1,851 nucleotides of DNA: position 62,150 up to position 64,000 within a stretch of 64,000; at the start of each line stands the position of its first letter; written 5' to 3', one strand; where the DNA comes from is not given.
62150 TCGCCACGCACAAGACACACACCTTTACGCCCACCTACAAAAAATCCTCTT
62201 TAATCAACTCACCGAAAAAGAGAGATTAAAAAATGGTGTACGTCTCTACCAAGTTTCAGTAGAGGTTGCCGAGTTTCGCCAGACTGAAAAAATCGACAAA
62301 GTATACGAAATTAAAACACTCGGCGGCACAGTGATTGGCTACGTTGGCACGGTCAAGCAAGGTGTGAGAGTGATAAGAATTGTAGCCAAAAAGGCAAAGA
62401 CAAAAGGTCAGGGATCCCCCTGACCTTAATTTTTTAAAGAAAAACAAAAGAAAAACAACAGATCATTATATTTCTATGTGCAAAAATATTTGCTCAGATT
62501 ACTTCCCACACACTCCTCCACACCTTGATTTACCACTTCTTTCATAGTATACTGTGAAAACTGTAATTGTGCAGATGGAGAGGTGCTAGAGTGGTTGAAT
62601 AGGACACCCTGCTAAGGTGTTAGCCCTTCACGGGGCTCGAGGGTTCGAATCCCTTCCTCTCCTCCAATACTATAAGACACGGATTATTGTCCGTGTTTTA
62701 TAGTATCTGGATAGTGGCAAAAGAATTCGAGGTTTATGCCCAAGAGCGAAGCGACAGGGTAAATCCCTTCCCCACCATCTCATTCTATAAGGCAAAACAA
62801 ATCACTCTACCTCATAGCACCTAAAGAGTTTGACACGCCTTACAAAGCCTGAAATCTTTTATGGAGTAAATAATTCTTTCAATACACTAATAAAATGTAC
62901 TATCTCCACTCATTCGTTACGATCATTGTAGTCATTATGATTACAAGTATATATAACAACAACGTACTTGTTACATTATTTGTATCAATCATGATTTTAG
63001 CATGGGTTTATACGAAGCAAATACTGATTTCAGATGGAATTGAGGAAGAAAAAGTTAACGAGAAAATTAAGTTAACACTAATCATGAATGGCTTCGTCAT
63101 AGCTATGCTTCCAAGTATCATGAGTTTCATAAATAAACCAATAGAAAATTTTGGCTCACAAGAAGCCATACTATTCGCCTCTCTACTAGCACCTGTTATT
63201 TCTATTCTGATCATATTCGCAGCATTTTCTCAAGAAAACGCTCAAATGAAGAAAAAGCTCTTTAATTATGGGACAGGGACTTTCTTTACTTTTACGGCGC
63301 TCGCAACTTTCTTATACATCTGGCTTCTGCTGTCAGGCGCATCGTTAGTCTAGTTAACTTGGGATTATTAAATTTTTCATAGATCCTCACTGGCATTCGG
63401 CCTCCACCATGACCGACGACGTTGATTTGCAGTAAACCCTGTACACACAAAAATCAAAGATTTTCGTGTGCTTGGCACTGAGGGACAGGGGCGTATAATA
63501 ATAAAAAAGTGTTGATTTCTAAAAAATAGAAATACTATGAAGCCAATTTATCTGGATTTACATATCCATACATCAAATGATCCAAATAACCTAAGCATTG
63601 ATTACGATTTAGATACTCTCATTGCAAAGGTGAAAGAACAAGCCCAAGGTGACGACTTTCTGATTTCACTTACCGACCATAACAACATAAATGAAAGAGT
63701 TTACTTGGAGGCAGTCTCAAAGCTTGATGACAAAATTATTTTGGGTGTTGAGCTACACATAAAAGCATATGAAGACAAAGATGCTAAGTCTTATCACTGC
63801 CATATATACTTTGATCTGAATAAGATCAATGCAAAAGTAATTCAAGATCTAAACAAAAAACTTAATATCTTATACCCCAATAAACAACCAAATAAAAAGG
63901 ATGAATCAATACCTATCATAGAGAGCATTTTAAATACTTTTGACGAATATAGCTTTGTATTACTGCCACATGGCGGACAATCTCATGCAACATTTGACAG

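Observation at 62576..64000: tRNA-Ser(GCU) followed by a degenerate copy of its own 3' end and an AT-rich segment carrying a PHP-domain gene (integration scar or possible defence island)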

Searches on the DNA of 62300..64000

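Call 105: search_rna_families(source=window, start=62300, end=64000, threshold=evalue, max_evalue=1)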
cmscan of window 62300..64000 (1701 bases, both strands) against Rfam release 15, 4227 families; matches with E-value up to 1: 3.
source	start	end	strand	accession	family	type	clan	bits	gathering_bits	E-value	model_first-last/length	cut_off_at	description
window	62577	62663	+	RF00005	tRNA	Gene; tRNA;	CL00001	54.6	29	1.4e-10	1-71/71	no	tRNA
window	62612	62663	-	RF04351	Plastid-psbl-rps4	Cis-reg;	-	32.8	68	0.00014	1-53/53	no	Plastid-psbl-rps4 3UTR RNA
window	62566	62719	+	RF02223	sX4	Gene; sRNA;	-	27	70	0.003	1-167/167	no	Proteobacterial sRNA sX4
